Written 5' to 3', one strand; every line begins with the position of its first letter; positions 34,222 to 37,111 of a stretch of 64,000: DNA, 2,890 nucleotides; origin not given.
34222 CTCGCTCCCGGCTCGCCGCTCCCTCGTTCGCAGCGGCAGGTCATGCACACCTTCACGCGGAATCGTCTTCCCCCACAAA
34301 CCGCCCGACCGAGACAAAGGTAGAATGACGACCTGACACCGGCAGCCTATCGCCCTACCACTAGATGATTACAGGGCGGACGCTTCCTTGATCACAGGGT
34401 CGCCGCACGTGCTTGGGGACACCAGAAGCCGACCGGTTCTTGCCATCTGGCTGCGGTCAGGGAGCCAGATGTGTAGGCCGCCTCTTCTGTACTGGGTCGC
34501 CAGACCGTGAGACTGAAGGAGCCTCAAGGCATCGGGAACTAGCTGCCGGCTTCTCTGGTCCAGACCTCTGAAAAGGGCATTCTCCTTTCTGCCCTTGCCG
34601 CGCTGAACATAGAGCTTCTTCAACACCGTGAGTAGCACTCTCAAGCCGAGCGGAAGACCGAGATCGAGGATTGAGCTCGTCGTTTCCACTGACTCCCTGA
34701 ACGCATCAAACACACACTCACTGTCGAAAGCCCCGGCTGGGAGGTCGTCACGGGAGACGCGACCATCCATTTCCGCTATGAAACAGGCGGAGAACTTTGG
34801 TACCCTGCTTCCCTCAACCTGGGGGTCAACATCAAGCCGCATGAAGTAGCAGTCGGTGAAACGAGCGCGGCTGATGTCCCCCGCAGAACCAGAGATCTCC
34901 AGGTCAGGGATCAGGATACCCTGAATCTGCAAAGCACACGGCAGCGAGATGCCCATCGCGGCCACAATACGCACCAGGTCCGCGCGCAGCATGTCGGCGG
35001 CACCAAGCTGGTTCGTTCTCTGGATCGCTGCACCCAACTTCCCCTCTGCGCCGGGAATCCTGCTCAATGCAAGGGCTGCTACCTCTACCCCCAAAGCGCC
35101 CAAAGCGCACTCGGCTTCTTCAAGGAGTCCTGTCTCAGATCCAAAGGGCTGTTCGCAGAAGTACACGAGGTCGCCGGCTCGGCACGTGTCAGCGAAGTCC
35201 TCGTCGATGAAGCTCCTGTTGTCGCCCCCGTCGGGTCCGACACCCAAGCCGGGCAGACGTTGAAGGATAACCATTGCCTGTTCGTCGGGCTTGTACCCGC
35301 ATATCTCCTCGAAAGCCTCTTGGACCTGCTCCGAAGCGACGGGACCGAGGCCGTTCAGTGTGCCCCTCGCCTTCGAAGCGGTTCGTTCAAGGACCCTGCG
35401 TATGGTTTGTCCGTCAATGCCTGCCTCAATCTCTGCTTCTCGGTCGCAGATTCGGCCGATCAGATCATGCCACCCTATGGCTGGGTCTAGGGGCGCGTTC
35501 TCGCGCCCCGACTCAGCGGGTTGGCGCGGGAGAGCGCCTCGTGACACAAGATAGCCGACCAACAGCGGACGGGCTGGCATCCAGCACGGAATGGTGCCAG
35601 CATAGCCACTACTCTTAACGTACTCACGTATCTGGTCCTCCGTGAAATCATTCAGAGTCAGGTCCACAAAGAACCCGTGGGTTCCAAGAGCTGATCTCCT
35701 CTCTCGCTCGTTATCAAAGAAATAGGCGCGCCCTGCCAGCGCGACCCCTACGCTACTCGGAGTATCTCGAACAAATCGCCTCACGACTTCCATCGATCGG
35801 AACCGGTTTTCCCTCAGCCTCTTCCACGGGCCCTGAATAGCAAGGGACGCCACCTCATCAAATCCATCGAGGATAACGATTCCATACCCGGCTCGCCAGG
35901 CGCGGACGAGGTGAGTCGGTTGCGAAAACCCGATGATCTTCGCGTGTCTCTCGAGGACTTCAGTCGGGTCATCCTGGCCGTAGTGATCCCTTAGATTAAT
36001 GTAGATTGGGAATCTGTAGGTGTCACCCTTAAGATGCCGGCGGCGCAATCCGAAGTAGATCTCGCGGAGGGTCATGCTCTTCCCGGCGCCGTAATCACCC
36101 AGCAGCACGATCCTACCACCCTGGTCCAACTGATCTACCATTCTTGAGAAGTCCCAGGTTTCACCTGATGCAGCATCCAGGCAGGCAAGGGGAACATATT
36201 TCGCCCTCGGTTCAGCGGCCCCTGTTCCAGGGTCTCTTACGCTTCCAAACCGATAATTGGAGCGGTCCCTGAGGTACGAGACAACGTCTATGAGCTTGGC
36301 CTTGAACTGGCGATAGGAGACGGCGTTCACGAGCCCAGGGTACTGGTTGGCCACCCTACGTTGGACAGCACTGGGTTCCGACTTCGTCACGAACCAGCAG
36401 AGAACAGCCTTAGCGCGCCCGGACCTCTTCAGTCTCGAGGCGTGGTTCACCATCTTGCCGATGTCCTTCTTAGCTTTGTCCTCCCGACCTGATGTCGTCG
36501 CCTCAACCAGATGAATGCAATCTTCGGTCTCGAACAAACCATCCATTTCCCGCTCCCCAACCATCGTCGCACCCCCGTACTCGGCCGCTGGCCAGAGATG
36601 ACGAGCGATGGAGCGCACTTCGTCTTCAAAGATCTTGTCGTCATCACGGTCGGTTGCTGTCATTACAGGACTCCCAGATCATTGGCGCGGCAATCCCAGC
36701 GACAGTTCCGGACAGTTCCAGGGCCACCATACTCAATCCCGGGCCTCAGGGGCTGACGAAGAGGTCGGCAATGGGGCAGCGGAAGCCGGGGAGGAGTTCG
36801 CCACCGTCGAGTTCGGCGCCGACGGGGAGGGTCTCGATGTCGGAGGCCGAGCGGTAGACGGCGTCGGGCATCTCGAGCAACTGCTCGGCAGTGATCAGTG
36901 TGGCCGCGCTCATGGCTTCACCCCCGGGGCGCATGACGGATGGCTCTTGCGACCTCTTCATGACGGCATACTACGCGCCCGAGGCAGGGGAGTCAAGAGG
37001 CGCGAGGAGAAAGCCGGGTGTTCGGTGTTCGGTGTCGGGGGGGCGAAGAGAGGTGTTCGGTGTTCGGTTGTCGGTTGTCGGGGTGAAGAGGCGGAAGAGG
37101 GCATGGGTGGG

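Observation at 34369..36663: Solo STAND/NACHT NTPase with a PD-(D/E)xK-like N-terminal module and an unassignable ~380-aa C-terminal domain: candidate single-gene immune sensor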

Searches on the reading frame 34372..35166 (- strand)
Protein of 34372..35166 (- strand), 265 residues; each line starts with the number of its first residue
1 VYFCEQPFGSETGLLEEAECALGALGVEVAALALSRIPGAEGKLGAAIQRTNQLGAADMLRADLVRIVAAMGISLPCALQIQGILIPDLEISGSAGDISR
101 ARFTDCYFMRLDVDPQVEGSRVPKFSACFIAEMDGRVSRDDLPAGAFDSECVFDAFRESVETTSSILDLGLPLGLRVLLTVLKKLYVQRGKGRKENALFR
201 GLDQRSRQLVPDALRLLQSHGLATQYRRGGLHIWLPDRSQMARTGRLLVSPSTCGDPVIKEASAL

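Call 31: predict_structure(alignment_id=A3)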
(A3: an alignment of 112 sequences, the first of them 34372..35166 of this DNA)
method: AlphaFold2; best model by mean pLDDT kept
length: 265 residues; sequences in the alignment: 112
mean_pLDDT: 91.2   pTM: 0.70
mean pLDDT of the five models: 91.2, 91.2, 91.1, 91.2, 89.9
residues with pLDDT >= 90: 201; 70-90: 52; 50-70: 7; < 50: 5
segments of 3 or more residues with pLDDT < 50: 160-164
pLDDT, mean of each block of 10 residues (from residue 1): 88 80 94 96 96 92 97 98 95 97 96 94 97 90 95 77 55 95 87 93 96 98 96 94 84 91 96
secondary structure, 60 per line:
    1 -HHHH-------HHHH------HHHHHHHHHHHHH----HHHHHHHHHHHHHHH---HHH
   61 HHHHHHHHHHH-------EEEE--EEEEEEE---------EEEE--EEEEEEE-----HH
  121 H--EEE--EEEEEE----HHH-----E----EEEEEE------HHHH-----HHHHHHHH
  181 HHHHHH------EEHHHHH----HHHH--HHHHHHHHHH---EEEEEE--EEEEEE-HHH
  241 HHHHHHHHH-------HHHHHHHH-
elements in order: H2-5 H13-16 H23-35 H40-54 H58-71 E79-82 E85-91 E101-104 E107-113 E124-126 E129-134 E152-157 H164-167 H173-186 H195-199 H204-207 H210-219 E223-228 E231-236 H238-249 H257-264

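Call 34: fold_search(model_id=the predicted structure, library=pdb)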
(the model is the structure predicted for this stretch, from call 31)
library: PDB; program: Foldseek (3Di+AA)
matches with E <= 10: 1086; with E <= 0.001: 0
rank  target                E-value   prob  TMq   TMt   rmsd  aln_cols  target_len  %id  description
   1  8zn0_A                1.2e-02  0.97  0.21  0.16  12.1       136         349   12  The Crystal Structure of an Atypical N-methyltransferasea PaOMT9 in P. amurense (released 2025-05-28)
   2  6o8n_A                1.4e-02  1.00  0.21  0.49   6.9        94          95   20  Crystal Structure of C9S tetrasulfide state of Sulfide-responsive transcriptional repressor (SqrR) from Rhodobacter ca (released 2020-04-01)
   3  6j05_A                1.9e-02  1.00  0.22  0.53   8.8        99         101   18  Structures of two ArsR As(III)-responsive repressors: implications for the mechanism of derepression (released 2019-07-03)
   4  6aht_B                3.0e-02  0.96  0.20  0.42   9.3       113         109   15  Plasmid partitioning protein TubR from Bacillus cereus (released 2019-06-26)
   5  3m8f_B                3.1e-02  0.99  0.22  0.53   9.5       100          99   14  Protein structure of type III plasmid segregation TubR mutant (released 2010-07-07)
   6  6uvu_B                3.5e-02  0.99  0.22  0.46   9.0        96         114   19  Crystal structure of the AntR antimony-specific transcriptional repressor (released 2020-11-04)
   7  3l09_A                3.9e-02  1.00  0.24  0.25   3.6        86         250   22  Crystal structure of Putative transcriptional regulator (JANN_22DEC04_CONTIG27_REVISED_GENE3569) from Jannaschia sp. C (released 2010-01-12)
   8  1r1u_C                4.4e-02  0.99  0.24  0.57  11.8       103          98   16  Crystal structure of the metal-sensing transcriptional repressor CzrA from Staphylococcus aureus in the apo-form (released 2004-05-18)
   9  4ywq_B                4.4e-02  0.95  0.21  0.34   7.0       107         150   17  Crystal structure of the ROQ domain of human Roquin-1 (released 2015-04-22)
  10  3jth_B                4.7e-02  1.00  0.23  0.59   4.9        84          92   19  Crystal structure of a transcriptional regulator HlyU from Vibrio vulnificus CMCP6 (released 2010-03-16)
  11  8a39_AP1              4.7e-02  1.00  0.22  0.19   3.3        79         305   20  Crystal Structure of PaaX from Escherichia coli W (released 2023-07-05)
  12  7p6f_DDD              5.0e-02  0.99  0.21  0.52   5.8        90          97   19  1.93 A resolution X-ray crystal structure of the transcriptional regulator SrnR from Streptomyces griseus (released 2022-05-25)
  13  8qkf_A                5.0e-02  0.98  0.23  0.56  10.7       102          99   20  SmtB protein of Mycobacterium smegmatis (released 2024-09-25)
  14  6qfd_A                5.0e-02  0.98  0.23  0.46   8.8       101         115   16  The complex structure of hsRosR-S4 (vng0258/RosR-S4) (released 2019-07-10)
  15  3m8e_A                5.0e-02  0.97  0.23  0.53  13.3       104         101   12  Protein structure of Type III plasmid segregation TubR (released 2010-07-07)
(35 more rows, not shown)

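Call 52: fold_search(model_id=the predicted structure, library=viral)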
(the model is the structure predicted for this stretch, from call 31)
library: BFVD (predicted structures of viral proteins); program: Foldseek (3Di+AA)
matches with E <= 10: 1121; with E <= 0.001: 0
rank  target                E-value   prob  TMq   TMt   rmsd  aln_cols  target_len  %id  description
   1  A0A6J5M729            1.8e-02  0.98  0.23  0.46   9.7       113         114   12  Uncharacterized protein [uncultured Caudovirales phage]
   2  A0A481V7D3            2.1e-02  0.33  0.22  0.07  18.8       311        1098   14  Plasmid replication protein [Halobacterium phage ChaoS9]
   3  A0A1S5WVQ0            2.2e-02  1.00  0.25  0.43   8.4       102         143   18  (no name in the UniProt tables at hand)
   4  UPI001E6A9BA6         2.2e-02  0.99  0.23  0.50   6.2        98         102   13  (no name look-up for this kind of identifier)
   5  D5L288                2.3e-02  0.99  0.23  0.47   9.6       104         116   17  Uncharacterized protein [uncultured virus]
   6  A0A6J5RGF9            2.3e-02  0.98  0.20  0.37   5.1        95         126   19  Uncharacterized protein [uncultured Caudovirales phage]
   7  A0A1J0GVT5            2.7e-02  0.95  0.21  0.23  13.9       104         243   16  Uncharacterized protein [Streptomyces phage BRock]
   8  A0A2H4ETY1            3.1e-02  0.96  0.24  0.44  12.3       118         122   18  (no name in the UniProt tables at hand)
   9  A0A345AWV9            3.7e-02  0.95  0.22  0.48   8.4       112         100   15  (no name in the UniProt tables at hand)
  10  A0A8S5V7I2            3.7e-02  0.85  0.22  0.38  18.5       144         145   17  Helix-turn-helix protein [Myoviridae sp. ctCpP1]
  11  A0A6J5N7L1            3.7e-02  0.77  0.19  0.23   8.1       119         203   10  Helix-turn-helix domain containing protein [uncultured Caudovirales phage]
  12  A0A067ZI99            4.4e-02  0.99  0.18  0.48   8.5        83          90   16  (no name in the UniProt tables at hand)
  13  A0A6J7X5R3            4.4e-02  0.91  0.20  0.33   8.4       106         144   17  Uncharacterized protein [uncultured Caudovirales phage]
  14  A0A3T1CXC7            4.6e-02  0.99  0.22  0.19   5.4        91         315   11  F-box domain-containing protein [Acanthamoeba castellanii medusavirus J1]
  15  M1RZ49                4.6e-02  0.97  0.20  0.40   7.3        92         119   20  (no name in the UniProt tables at hand)
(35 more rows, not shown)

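Call 69: search_protein_families(library=pfam, proteins=[window:34372-35166:-], max_evalue=1)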
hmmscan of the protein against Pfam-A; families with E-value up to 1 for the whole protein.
window:34372-35166:- (265 aa): 0 families

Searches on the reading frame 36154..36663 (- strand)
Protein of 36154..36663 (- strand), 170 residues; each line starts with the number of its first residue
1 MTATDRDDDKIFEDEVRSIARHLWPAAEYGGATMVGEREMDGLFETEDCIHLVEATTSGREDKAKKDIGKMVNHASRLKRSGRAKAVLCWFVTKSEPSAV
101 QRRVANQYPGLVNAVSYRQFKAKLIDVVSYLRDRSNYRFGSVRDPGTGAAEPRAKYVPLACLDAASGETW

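Call 27: predict_structure(alignment_id=A2)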
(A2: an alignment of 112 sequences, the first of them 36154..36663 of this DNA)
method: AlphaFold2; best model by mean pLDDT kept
length: 170 residues; sequences in the alignment: 112
mean_pLDDT: 88.4   pTM: 0.72
mean pLDDT of the five models: 88.4, 86.8, 86.6, 86.1, 83.8
residues with pLDDT >= 90: 106; 70-90: 56; 50-70: 8; < 50: 0
segments of 3 or more residues with pLDDT < 50: none
pLDDT, mean of each block of 10 residues (from residue 1): 76 96 93 84 94 96 97 93 91 97 97 97 80 69 75 77 90
secondary structure, 60 per line:
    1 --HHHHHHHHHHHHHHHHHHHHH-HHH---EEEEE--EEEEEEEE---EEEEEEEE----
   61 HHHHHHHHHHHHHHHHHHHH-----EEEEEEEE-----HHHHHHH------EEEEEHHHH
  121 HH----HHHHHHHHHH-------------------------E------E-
elements in order: H3-23 E31-35 E38-45 E49-56 H61-80 E86-93 H99-105 E112-116 H117-122 H127-136

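Call 30: fold_search(model_id=the predicted structure, library=pdb)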
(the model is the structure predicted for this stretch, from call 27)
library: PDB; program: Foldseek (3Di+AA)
matches with E <= 10: 989; with E <= 0.001: 5
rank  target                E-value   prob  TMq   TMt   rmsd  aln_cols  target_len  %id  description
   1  6qnz_A                4.1e-04  1.00  0.39  0.13   3.0        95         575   21  Crystal structure of the site-specific DNA nickase N.BspD6I E418A Mutant (released 2020-03-04)
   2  6qnz_B                4.1e-04  1.00  0.41  0.14   3.8       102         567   20  Crystal structure of the site-specific DNA nickase N.BspD6I E418A Mutant (released 2020-03-04)
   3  2ewf                  5.7e-04  1.00  0.42  0.13   2.9        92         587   22  Crystal structure of the site-specific DNA nickase N.BspD6I (released 2006-11-21)
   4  5lhc_A                7.8e-04  1.00  0.43  0.14   6.4       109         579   20  The structure of D456A mutant of Nt.BspD6I nicking endonuclease at 0.24 nm resolution . (released 2017-08-16)
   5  5liq_B                8.9e-04  1.00  0.41  0.13   3.0        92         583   22  The structure of C160S,C508S,C578S mutant of Nt.BspD6I nicking endonuclease at 0.185 nm resolution . (released 2017-08-02)
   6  5liz                  1.1e-03  1.00  0.41  0.13   3.0        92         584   22  The structure of Nt.BspD6I nicking endonuclease with all cysteines mutated by serine residues at 0.19 nm resolution . (released 2017-08-02)
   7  5liq_A                1.2e-03  1.00  0.41  0.13   3.0        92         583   22  The structure of C160S,C508S,C578S mutant of Nt.BspD6I nicking endonuclease at 0.185 nm resolution . (released 2017-08-02)
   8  8z4i_B                1.5e-03  1.00  0.36  0.18   6.8       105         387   16  crystal structure of Cdn1 in complex with cA3 (released 2026-02-04)
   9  9u49_A                2.1e-03  0.99  0.37  0.19   7.2       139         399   14  crystal structure of Cdn1 in complex with cA4 (released 2026-02-04)
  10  9nl2_A                3.0e-03  0.97  0.33  0.07  11.9       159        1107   14  Structure of R2 retrotransposon protein from Platysternon megacephalum initiating target-primed reverse transcription (released 2025-06-18)
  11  5lhc_B                3.2e-03  1.00  0.43  0.14   2.6        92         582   21  The structure of D456A mutant of Nt.BspD6I nicking endonuclease at 0.24 nm resolution . (released 2017-08-16)
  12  2p14                  3.2e-03  1.00  0.51  0.47   5.0       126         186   18  Crystal structure of small subunit (R.BspD6I2) of the heterodimeric restriction endonuclease R.BspD6I (released 2008-03-11)
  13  8q3z_A                3.7e-03  1.00  0.42  0.19   8.1       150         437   13  Crystal structure of cA4-bound Can2 from Thermoanaerobacter brockii (released 2023-11-22)
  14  7ojj                  4.8e-03  0.92  0.34  0.04  17.6       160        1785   12  Lassa virus L protein with endonuclease and C-terminal domains in close proximity [MID-LINK] (released 2021-12-01)
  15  8q3y_A                5.8e-03  0.98  0.36  0.17   7.4       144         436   10  Crystal structure of apo Can2 from Thermoanaerobacter brockii (released 2023-11-22)
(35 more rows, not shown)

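Call 69: search_protein_families(library=pfam, proteins=[window:36154-36663:-], max_evalue=1)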
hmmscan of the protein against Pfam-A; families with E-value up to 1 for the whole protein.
window:36154-36663:- (170 aa): 1 family
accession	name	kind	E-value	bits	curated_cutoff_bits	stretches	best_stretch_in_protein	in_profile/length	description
PF01807.25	Zn_ribbon_DnaG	-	0.14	12.5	24.9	1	63-100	10-47/98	CHC2 zinc finger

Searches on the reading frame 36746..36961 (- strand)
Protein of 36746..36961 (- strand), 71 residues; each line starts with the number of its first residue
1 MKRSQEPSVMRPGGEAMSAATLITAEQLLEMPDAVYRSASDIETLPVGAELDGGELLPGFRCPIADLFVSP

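Call 68: search_protein_families(library=padloc, proteins=[window:36746-36961:-], max_evalue=0.001)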
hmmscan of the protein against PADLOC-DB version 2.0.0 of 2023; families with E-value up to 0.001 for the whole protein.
window:36746-36961:- (71 aa): 0 families

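Call 69: search_protein_families(library=pfam, proteins=[window:36746-36961:-], max_evalue=1)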
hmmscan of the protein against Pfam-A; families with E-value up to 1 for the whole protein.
window:36746-36961:- (71 aa): 0 families
